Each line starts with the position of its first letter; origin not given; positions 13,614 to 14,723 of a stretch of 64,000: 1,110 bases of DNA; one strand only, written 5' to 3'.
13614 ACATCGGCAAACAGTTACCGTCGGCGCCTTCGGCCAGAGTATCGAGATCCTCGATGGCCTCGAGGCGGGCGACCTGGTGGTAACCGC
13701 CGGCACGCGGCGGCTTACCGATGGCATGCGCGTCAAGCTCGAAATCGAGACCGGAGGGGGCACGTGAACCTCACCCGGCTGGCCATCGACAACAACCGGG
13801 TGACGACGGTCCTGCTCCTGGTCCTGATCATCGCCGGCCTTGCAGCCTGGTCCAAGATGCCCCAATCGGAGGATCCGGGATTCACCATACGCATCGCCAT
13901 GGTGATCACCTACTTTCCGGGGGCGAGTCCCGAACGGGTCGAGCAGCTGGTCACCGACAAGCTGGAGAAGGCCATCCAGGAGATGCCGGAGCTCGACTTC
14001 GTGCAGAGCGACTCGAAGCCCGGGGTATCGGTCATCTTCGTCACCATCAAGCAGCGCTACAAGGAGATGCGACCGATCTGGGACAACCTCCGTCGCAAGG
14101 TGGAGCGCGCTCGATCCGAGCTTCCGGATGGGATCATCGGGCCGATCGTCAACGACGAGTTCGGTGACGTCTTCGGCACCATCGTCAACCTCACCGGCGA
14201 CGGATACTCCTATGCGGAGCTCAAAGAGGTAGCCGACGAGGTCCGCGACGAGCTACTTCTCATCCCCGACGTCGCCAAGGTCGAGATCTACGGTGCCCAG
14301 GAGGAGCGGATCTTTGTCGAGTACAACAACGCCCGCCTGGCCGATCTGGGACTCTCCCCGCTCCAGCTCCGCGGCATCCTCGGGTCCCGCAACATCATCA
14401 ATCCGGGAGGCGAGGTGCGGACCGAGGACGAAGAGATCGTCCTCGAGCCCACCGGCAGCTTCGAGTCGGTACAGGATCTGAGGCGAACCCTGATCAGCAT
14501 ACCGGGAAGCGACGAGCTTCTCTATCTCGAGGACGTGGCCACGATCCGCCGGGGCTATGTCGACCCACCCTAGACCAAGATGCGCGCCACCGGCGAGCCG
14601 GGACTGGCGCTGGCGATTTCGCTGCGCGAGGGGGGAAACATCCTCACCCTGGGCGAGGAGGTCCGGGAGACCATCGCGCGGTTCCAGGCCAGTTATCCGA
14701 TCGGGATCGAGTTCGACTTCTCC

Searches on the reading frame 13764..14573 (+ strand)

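Call 38: search_protein_families(library=pfam, proteins=[window:13764-14573:+], max_evalue=0.001)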
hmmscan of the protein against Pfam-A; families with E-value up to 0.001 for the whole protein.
window:13764-14573:+ (269 aa): 1 family
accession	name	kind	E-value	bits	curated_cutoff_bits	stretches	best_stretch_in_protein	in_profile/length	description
PF00873.25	ACR_tran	-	5.1e-33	114.3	28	1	4-264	2-264/1021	AcrB/AcrD/AcrF family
